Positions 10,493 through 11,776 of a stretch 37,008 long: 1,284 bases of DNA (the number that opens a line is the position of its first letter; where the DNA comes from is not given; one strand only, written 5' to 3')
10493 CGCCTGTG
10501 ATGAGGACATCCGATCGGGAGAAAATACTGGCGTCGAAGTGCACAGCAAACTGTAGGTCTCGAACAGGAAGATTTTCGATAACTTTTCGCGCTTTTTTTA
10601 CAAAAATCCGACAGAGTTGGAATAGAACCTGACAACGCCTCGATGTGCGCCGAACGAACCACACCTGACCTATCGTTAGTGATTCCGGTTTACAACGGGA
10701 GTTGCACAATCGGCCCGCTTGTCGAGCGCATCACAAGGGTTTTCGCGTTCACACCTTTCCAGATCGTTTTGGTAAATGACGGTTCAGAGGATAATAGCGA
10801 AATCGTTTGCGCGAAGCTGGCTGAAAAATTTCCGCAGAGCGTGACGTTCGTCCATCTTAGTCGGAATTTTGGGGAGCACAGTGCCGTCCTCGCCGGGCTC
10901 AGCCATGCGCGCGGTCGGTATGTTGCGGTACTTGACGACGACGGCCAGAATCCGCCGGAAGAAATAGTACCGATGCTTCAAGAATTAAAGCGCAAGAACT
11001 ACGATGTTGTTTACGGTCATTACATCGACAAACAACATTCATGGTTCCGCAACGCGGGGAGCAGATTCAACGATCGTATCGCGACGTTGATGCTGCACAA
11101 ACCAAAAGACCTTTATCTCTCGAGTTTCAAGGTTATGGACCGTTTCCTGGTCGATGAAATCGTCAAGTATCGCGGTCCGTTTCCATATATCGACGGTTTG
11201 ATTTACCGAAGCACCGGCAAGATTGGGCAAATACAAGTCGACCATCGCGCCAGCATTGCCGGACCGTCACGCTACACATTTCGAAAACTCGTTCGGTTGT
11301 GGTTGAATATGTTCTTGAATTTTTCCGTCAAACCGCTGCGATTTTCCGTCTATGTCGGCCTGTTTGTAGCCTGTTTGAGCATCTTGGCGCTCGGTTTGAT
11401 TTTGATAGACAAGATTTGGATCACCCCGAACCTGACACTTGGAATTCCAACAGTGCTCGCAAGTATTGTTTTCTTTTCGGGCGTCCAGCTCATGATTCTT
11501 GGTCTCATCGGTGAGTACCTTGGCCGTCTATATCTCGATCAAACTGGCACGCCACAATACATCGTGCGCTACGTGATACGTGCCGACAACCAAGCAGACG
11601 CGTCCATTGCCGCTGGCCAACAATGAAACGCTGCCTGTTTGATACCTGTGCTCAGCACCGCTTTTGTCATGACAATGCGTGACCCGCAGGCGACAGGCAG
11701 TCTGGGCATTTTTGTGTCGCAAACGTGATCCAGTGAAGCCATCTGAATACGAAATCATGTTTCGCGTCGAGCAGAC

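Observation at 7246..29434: Dense lipid-linked-sugar / GT-C island with five TMTC-like TPR glycosyltransferase paralogues: a candidate multi-specificity periplasmic glycosylation system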

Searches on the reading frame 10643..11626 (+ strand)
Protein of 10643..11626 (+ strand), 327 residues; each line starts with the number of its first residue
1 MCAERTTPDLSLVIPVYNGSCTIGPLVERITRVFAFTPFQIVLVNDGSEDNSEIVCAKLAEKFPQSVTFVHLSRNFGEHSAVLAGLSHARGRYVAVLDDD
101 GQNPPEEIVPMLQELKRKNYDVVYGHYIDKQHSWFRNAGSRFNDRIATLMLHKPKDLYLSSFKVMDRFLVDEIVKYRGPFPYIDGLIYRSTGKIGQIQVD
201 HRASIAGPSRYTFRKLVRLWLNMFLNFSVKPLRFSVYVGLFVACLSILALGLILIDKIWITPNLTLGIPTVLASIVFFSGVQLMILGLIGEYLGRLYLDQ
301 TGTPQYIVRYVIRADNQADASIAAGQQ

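Call 3: search_protein_families(library=pfam, proteins=[window:10643-11626:+], max_evalue=0.01)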
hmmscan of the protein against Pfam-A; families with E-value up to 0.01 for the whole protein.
window:10643-11626:+ (327 aa): 3 families
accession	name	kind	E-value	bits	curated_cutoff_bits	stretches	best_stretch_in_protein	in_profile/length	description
PF00535.33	Glycos_transf_2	-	3.8e-29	102.2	23.3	1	11-170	1-164/168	Glycosyl transferase family 2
PF13641.12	Glyco_tranf_2_3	-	3.5e-09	37.5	27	1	8-124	1-120/230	Glycosyltransferase like family 2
PF10111.15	Glyco_tranf_2_2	-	0.0025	17.8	27.3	1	11-113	1-104/276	Glycosyltransferase like family 2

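Call 7: search_protein_families(library=ncbifam, proteins=[window:10643-11626:+], max_evalue=0.01)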
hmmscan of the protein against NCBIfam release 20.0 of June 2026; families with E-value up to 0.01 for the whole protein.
window:10643-11626:+ (327 aa): 20 families
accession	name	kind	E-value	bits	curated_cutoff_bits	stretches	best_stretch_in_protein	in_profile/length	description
NF007986.1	PRK10714.1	equivalog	4.8e-49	167.1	529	1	9-315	7-315/316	undecaprenyl-phosphate 4-deoxy-4-formamido-L-arabinose transferase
NF047588.1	GlcsyltransPgfSStrep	equivalog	8.6e-44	150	500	1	10-309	3-303/308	glycosyltransferase PgfS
NF007482.0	PRK10073.1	equivalog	4e-14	52.4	423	1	6-122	4-117/334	glycosyltransferase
TIGR03937.1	PgaC_IcaA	equivalog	5e-13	48.8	422.3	1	5-117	42-152/407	poly-beta-1,6-N-acetyl-D-glucosamine synthase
NF047683.1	TeichurnBiosyTuaG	equivalog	1.1e-11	44.9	400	1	5-127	3-123/252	teichuronic acid biosynthesis protein TuaG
NF041875.1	EPS_EpsD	equivalog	1.5e-11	44.3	370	1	10-126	1-115/325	exopolysaccharide biosynthesis glycosyltransferase EpsD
NF058614.1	PPMAGASynPpgS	equivalog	3.8e-11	42.9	370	1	9-130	1-116/226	polyprenyl-phospho-N-acetylgalactosaminyl synthase PpgS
TIGR04182.1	glyco_TIGR04182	equivalog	2.9e-10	40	325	1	10-130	2-112/293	S-layer glycoprotein N-glycosyltransferase AglJ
TIGR03111.1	glyc2_xrt_Gpos1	hypoth_equivalog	5.9e-10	38.5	363.95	1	6-117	47-158/439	TIGR03111 family XrtG-associated glycosyltransferase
TIGR03965.1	mycofact_glyco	equivalog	3.3e-08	32.8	280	1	5-118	72-182/467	mycofactocin biosynthesis glycosyltransferase MftF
NF038302.1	EPS_HpsE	equivalog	1.9e-07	30.4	300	1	9-109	2-105/307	hormogonium polysaccharide biosynthesis glycosyltransferase HpsE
NF050819.1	PolSacchBiosHfsG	equivalog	3.9e-06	26.2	500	1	5-131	9-133/302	polysaccharide biosynthesis protein HfsG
NF050050.1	ProtGlycPglI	equivalog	4.3e-06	26.3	500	1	8-128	2-120/306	GalNAc(5)-diNAcBac-PP-undecaprenol beta-1,3-glucosyltransferase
TIGR04242.1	nodulat_NodC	equivalog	8.2e-06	25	550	1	5-128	45-169/395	chitooligosaccharide synthase NodC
NF010496.0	PRK13915.1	equivalog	1.2e-05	24.5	262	1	3-113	26-139/307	glucosyl-3-phosphoglycerate synthase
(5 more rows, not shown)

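Call 46: search_solved_structures(query=window:10643-11626:+, max_evalue=0.00001, show_alignments=2)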
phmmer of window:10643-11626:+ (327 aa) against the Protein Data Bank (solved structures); distinct sequences matched with E-value up to 0.00001: 11.
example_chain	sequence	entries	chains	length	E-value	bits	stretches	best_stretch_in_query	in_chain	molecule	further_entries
9hwj_A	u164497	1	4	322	2.6e-43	152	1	9-317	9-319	Undecaprenyl-phosphate 4-deoxy-4-formamido-L-arabinose transferase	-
9bhc_C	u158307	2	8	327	1.5e-38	136.3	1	9-315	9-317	Undecaprenyl-phosphate 4-deoxy-4-formamido-L-arabinose transferase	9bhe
8vxh_A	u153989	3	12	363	2.1e-38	135.8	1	9-315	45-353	Undecaprenyl-phosphate 4-deoxy-4-formamido-L-arabinose transferase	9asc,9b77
5ekp_C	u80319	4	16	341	4.2e-36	128.3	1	6-309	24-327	Uncharacterized glycosyltransferase sll0501 | Glycosyltransferase sll0501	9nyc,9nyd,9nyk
9nye_A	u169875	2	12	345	4.4e-36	128.2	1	6-309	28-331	Glycosyltransferase sll0501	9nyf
5eke_A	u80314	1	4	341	5.6e-36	127.9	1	6-309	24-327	Uncharacterized glycosyltransferase sll0501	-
5mlz_A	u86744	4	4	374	1.3e-11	47.8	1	10-275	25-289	Dolichol monophosphate mannose synthase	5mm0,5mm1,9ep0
5hea_A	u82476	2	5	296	2.1e-10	43.8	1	10-101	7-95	Putative glycosyltransferase (GalT1)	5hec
2z87_A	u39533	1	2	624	6e-08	35.8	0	6-117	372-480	Chondroitin synthase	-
2z86_A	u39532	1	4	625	6e-08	35.7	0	6-117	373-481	Chondroitin synthase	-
3bcv_A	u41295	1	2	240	3.9e-07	33.1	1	7-119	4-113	Putative glycosyltransferase protein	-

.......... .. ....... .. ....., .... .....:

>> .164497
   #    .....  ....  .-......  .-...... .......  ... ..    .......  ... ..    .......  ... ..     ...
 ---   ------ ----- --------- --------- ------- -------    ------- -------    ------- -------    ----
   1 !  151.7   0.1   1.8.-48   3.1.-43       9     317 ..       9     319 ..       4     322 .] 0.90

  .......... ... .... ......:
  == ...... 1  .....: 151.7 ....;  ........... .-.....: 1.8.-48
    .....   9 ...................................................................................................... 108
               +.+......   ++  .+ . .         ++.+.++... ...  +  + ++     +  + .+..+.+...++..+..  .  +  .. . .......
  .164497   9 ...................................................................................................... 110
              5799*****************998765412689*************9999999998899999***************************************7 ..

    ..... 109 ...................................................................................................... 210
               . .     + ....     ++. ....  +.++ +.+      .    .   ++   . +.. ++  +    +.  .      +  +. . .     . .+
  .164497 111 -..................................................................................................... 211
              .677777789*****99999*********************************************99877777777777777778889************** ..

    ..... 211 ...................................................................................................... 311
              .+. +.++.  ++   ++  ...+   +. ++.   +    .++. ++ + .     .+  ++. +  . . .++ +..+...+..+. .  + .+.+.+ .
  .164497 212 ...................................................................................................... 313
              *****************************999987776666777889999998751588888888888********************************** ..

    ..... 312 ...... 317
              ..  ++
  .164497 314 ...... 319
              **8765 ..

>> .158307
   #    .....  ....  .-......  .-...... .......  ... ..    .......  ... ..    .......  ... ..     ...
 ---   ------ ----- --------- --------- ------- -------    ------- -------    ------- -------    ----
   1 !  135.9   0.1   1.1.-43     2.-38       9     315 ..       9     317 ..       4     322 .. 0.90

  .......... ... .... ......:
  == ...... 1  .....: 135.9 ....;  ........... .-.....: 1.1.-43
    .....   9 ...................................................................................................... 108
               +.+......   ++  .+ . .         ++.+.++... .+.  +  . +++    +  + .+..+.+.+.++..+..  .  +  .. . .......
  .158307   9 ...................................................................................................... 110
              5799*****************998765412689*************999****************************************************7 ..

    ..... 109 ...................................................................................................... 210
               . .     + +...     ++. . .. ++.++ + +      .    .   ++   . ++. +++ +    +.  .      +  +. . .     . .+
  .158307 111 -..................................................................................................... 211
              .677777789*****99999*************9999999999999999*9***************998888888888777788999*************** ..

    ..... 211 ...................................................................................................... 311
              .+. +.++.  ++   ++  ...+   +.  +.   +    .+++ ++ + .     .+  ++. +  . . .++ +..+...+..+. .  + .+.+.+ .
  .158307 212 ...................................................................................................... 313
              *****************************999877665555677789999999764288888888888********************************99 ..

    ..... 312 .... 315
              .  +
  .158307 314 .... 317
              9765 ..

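Call 49: find_encoding_contigs(protein=window:10643-11626:+, flank=10000, max_places=4)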
Protein window:10643-11626:+ (327 aa): no gene with exactly this product is on record in the collection.

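Call 74: find_homologous_proteins(query=window:10643-11626:+, max_evalue=1e-20)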
Query window:10643-11626:+ (327 aa): 6955 proteins with E <= 1e-20 among 8000 candidates; the best 120 are listed.
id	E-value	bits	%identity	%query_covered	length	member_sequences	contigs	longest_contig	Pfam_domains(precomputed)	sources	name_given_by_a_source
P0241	9.5e-208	707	96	100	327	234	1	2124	PF13641.13,PF00535.33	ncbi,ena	-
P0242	2.1e-198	676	91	100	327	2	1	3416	PF13641.13,PF00535.33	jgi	jgi:glycosyltransferase involved in cell wall biosynthesis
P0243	2.3e-198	676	93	96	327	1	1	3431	PF13641.13,PF00535.33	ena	-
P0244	5.4e-197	672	93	98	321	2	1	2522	PF13641.13,PF00535.33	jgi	-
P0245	3.1e-195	666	89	100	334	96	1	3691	PF13641.13,PF00535.33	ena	-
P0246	5.1e-193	659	89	98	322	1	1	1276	PF13641.13,PF00535.33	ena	-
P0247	2.4e-192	657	89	98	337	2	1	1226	PF13641.13,PF00535.33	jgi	-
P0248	6.8e-192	655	88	100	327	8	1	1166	PF13641.13,PF00535.33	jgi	jgi:undecaprenyl-phosphate 4-deoxy-4-formamido-L-arabinose transferase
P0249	3.4e-190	649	88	100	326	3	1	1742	PF13641.13,PF00535.33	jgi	jgi:glycosyltransferase involved in cell wall biosynthesis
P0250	6.8e-188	642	85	99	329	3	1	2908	PF13641.13,PF00535.33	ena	-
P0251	1.8e-187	641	87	100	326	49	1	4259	PF10111.15,PF13641.13,PF00535.33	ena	-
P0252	3.0e-183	627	85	98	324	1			PF13641.13,PF00535.33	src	-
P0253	1.6e-182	624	84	99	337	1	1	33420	PF13641.13,PF00535.33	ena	-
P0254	2.4e-182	624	84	100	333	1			PF13641.13,PF00535.33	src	-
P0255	4.7e-178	610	82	100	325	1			PF13641.13,PF00535.33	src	-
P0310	5.4e-170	583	80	98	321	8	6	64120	PF10111.15,PF13641.13,PF00535.33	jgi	jgi:glycosyltransferase involved in cell wall biosynthesis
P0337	6.9e-169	579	78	98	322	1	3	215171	PF13641.13,PF00535.33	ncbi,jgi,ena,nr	ncbi:MAG TPA: glycosyltransferase family 2 protein [Chthoniobacterales bacterium]|nr:glycosyltransfe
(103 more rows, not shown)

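Call 75: find_encoding_contigs(protein=P0253, flank=10000, max_places=1)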
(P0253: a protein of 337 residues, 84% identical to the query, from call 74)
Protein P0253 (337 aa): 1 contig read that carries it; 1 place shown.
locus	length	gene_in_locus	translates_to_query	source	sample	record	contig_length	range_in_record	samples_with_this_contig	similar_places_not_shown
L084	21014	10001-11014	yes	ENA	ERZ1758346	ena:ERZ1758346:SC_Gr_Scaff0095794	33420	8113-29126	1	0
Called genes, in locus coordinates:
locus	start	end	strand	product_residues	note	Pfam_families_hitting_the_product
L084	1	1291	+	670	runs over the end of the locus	PF13431:TPR_17 (faint), PF23914:TPR_CcmH_CycH (weak), PF13424:TPR_12 (weak), PF13432:TPR_16, PF14559:TPR_19, PF00515:TPR_1 (weak), PF07719:TPR_2 (weak), PF13414:TPR_11, +4 more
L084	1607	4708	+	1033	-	PF07715:Plug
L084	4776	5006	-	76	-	-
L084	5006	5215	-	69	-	-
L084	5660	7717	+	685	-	PF13414:TPR_11, PF13424:TPR_12, PF13432:TPR_16, PF14559:TPR_19, PF00515:TPR_1, PF07719:TPR_2, PF13414:TPR_11, PF13432:TPR_16, +22 more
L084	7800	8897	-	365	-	PF01041:DegT_DnrJ_EryC1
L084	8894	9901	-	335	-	PF04321:RmlD_sub_bind, PF01073:3Beta_HSD, PF01370:Epimerase, PF02719:Polysacc_synt_2 (weak), PF16363:GDP_Man_Dehyd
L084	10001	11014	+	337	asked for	PF00535:Glycos_transf_2, PF13641:Glyco_tranf_2_3 (weak)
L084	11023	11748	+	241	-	PF05148:Methyltransf_8, PF01209:Ubie_methyltran, PF13489:Methyltransf_23, PF07021:MetW, PF13847:Methyltransf_31, PF08241:Methyltransf_11, PF08242:Methyltransf_12, PF13649:Methyltransf_25, +2 more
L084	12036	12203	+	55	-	-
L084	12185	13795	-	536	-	PF13231:PMT_2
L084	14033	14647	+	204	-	-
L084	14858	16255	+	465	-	PF00754:F5_F8_type_C (faint)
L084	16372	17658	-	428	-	PF00245:Alk_phosphatase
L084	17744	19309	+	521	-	PF01676:Metalloenzyme, PF06415:iPGM_N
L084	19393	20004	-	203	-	-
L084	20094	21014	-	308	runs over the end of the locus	PF00490:ALAD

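Call 76: find_encoding_contigs(protein=P0337, flank=10000, max_places=1)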
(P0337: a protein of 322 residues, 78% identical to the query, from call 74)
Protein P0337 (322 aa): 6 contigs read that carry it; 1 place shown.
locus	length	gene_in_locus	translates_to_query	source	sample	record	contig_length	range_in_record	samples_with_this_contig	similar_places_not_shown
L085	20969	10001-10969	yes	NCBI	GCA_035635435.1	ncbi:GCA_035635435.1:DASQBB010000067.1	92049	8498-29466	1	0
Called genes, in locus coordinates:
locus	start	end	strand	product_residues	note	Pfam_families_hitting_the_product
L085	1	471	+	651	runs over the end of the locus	PF13424:TPR_12, PF23914:TPR_CcmH_CycH (weak), PF13414:TPR_11 (weak), PF13432:TPR_16, PF00515:TPR_1 (weak), PF07719:TPR_2 (weak), PF13414:TPR_11 (weak), PF23914:TPR_CcmH_CycH (weak), +5 more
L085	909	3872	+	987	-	PF07715:Plug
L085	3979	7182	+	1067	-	PF01564:Spermine_synth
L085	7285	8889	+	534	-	PF00515:TPR_1, PF07719:TPR_2, PF13424:TPR_12, PF13414:TPR_11, PF13432:TPR_16, PF14559:TPR_19, PF00515:TPR_1, PF07719:TPR_2, +22 more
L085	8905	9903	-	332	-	PF04321:RmlD_sub_bind, PF01073:3Beta_HSD, PF01370:Epimerase, PF02719:Polysacc_synt_2 (faint), PF16363:GDP_Man_Dehyd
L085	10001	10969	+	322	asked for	PF00535:Glycos_transf_2, PF13641:Glyco_tranf_2_3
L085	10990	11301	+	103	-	-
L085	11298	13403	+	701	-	-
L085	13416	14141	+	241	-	PF05148:Methyltransf_8 (weak), PF08003:Methyltransf_9 (weak), PF01209:Ubie_methyltran, PF13489:Methyltransf_23, PF13847:Methyltransf_31, PF08241:Methyltransf_11, PF08242:Methyltransf_12, PF13649:Methyltransf_25, +2 more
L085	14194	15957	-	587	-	-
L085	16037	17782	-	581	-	PF13231:PMT_2 (weak)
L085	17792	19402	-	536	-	PF13231:PMT_2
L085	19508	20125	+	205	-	-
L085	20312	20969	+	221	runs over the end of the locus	-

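Call 77: find_encoding_contigs(protein=P0310, flank=10000, max_places=1)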
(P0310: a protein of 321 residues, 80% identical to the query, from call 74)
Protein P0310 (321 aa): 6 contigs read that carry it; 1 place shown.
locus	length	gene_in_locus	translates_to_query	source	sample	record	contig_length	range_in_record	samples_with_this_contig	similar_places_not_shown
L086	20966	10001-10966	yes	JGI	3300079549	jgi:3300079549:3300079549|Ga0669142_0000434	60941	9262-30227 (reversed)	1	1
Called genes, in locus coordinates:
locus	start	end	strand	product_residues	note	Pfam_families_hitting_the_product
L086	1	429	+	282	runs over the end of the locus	PF03544:TonB_C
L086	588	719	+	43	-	-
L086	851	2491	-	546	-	-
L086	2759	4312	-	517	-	PF01676:Metalloenzyme, PF06415:iPGM_N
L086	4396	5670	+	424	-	PF00245:Alk_phosphatase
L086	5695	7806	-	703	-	PF13432:TPR_16, PF14559:TPR_19, PF00515:TPR_1, PF07719:TPR_2 (weak), PF13414:TPR_11 (weak), PF13424:TPR_12, PF14559:TPR_19, PF13414:TPR_11, +18 more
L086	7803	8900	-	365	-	PF01041:DegT_DnrJ_EryC1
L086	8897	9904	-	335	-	PF04321:RmlD_sub_bind, PF01073:3Beta_HSD, PF01370:Epimerase, PF02719:Polysacc_synt_2 (faint), PF16363:GDP_Man_Dehyd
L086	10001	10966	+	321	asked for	PF00535:Glycos_transf_2, PF10111:Glyco_tranf_2_2 (weak), PF13641:Glyco_tranf_2_3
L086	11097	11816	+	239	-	PF03141:Methyltransf_29 (weak), PF05148:Methyltransf_8 (weak), PF13489:Methyltransf_23, PF07021:MetW, PF13847:Methyltransf_31, PF08241:Methyltransf_11, PF08242:Methyltransf_12, PF13649:Methyltransf_25, +2 more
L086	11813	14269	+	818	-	PF09586:YfhO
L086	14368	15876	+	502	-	PF09913:DUF2142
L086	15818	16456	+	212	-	-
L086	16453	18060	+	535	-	PF13231:PMT_2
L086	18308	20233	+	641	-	PF13231:PMT_2 (weak), PF23914:TPR_CcmH_CycH, PF03704:BTAD (weak), PF13414:TPR_11 (weak), PF13424:TPR_12, PF13432:TPR_16, PF14559:TPR_19, PF07719:TPR_2 (weak), +11 more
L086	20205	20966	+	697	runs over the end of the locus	PF13424:TPR_12, PF13414:TPR_11, PF13432:TPR_16, PF00515:TPR_1, PF13414:TPR_11, PF13424:TPR_12, PF00515:TPR_1, PF07719:TPR_2, +22 more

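Call 89: find_encoding_contigs(protein=P0251, flank=5000, max_places=2)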
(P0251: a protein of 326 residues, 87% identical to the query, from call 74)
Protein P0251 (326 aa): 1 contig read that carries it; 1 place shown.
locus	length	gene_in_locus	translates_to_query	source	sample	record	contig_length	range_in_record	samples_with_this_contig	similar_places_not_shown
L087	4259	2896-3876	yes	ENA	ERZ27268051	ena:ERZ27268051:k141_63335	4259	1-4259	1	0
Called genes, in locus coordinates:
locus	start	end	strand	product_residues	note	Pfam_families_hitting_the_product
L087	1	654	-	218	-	?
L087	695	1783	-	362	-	PF01041:DegT_DnrJ_EryC1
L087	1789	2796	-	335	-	PF04321:RmlD_sub_bind, PF01073:3Beta_HSD, PF01370:Epimerase, PF02719:Polysacc_synt_2 (faint), PF16363:GDP_Man_Dehyd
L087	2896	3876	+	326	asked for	PF00535:Glycos_transf_2, PF10111:Glyco_tranf_2_2 (weak), PF13641:Glyco_tranf_2_3 (weak)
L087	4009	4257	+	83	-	?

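Call 90: find_encoding_contigs(protein=P0243, flank=5000, max_places=2)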
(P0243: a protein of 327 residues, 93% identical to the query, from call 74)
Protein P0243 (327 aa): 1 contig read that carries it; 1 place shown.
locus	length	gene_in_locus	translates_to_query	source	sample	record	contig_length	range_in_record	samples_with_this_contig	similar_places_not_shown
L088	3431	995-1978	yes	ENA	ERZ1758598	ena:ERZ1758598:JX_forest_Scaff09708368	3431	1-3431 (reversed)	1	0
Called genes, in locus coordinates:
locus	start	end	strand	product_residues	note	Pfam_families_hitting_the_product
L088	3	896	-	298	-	?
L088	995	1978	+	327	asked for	PF00535:Glycos_transf_2, PF13641:Glyco_tranf_2_3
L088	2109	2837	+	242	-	PF03141:Methyltransf_29 (weak), PF05148:Methyltransf_8, PF05401:NodS (weak), PF13489:Methyltransf_23, PF13847:Methyltransf_31, PF08241:Methyltransf_11, PF08242:Methyltransf_12, PF13649:Methyltransf_25, +2 more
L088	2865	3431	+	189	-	?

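Call 91: find_encoding_contigs(protein=P0245, flank=5000, max_places=2)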
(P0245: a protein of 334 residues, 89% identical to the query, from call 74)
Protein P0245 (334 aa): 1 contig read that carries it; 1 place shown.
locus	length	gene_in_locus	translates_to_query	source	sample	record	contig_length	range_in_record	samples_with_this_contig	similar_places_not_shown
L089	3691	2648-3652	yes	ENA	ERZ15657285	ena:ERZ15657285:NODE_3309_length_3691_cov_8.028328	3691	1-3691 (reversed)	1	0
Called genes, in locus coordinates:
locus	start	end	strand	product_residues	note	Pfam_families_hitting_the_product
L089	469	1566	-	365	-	PF01041:DegT_DnrJ_EryC1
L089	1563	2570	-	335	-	PF04321:RmlD_sub_bind, PF01073:3Beta_HSD, PF01370:Epimerase, PF02719:Polysacc_synt_2 (faint), PF16363:GDP_Man_Dehyd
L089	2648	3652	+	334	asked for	PF00535:Glycos_transf_2, PF13641:Glyco_tranf_2_3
